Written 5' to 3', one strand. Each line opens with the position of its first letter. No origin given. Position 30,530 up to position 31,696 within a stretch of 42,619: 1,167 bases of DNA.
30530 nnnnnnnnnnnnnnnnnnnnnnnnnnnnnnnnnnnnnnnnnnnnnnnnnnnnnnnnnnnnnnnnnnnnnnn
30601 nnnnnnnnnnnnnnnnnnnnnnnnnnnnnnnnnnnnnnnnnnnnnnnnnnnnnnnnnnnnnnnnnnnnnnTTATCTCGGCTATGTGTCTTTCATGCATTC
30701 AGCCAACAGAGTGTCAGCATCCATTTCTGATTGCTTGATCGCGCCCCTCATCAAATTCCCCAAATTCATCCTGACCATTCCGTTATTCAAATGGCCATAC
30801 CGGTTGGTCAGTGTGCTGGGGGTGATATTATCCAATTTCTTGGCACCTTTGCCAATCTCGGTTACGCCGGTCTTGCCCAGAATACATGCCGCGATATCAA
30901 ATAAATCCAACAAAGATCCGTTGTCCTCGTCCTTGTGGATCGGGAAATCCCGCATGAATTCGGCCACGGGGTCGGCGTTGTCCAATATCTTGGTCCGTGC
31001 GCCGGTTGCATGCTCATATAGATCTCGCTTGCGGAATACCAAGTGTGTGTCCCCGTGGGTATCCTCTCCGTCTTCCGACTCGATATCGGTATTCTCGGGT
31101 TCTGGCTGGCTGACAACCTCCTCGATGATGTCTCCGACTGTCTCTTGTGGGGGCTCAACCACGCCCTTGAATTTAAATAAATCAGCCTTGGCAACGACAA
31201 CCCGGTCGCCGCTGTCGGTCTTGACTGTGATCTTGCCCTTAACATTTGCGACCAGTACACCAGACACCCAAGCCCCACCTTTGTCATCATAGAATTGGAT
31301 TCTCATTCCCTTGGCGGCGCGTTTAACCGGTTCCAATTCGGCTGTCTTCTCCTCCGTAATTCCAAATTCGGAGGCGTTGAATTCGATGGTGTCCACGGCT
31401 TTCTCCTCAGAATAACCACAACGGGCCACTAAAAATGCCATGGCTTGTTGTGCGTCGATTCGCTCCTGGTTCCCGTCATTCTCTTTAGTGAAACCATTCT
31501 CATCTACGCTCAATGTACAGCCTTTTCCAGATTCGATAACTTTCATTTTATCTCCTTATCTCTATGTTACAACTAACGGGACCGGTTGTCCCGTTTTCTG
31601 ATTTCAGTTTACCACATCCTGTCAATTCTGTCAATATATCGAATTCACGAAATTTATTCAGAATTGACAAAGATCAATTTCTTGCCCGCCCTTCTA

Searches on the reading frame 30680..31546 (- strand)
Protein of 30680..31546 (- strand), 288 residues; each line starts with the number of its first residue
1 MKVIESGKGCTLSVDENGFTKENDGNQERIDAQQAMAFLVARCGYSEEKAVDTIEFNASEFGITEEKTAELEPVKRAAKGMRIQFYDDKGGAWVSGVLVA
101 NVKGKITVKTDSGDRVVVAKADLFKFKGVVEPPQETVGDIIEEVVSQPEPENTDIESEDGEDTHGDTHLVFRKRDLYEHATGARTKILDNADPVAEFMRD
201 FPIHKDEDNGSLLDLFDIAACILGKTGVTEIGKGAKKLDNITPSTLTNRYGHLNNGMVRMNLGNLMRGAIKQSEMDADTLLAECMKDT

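Call 8: search_protein_families(library=pfam, proteins=[window:30680-31546:-], max_evalue=0.01)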
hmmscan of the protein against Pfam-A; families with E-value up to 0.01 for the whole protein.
window:30680-31546:- (288 aa): 1 family
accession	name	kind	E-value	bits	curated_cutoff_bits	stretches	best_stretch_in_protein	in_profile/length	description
PF02736.25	Myosin_N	-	0.00033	20.8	27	1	88-122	10-44/45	Myosin N-terminal SH3-like domain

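Call 64: search_protein_families(library=phrogs, proteins=[window:30680-31546:-], max_evalue=0.001)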
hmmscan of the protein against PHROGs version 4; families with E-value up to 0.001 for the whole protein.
window:30680-31546:- (288 aa): 1 family
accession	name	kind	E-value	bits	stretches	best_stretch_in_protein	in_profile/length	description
phrog_8941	-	unknown function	7.7e-07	30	1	217-274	32-89/230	-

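Call 100: search_solved_structures(query=window:30680-31546:-, max_evalue=1)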
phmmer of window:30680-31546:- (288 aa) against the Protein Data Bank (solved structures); distinct sequences matched with E-value up to 1: 1.
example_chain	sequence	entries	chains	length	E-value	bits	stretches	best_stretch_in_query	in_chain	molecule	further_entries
2nnz_A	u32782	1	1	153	0.73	12.5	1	197-258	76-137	Hypothetical protein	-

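Call 106: predict_structure(protein=window:30680-31546:-)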
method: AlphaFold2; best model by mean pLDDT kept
length: 288 residues; sequences in the alignment: 1
mean_pLDDT: 49.0   pTM: 0.33
mean pLDDT of the five models: 49.0, 44.9, 43.6, 43.6, 39.8
residues with pLDDT >= 90: 0; 70-90: 36; 50-70: 101; < 50: 151
segments of 3 or more residues with pLDDT < 50: 71-94, 99-106, 115-191, 203-210, 229-257
pLDDT, mean of each block of 10 residues (from residue 1): 70 82 80 72 69 66 54 41 45 47 45 46 25 27 28 28 30 28 27 53 44 60 59 33 33 45 59 65 62
secondary structure, 60 per line:
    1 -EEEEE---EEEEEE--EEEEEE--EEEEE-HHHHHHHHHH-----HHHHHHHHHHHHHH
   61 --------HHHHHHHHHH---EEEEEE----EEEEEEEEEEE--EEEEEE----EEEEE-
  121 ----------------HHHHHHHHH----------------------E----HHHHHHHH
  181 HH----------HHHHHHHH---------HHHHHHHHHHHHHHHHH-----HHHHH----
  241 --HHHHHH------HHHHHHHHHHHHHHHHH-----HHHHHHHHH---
elements in order: E2-6 E10-15 E18-23 E26-30 H32-41 H47-60 H69-78 E82-87 E92-102 E105-110 E115-119 H137-145 H173-182 H193-200 H210-226 H232-236 H243-248 H255-271 H277-285
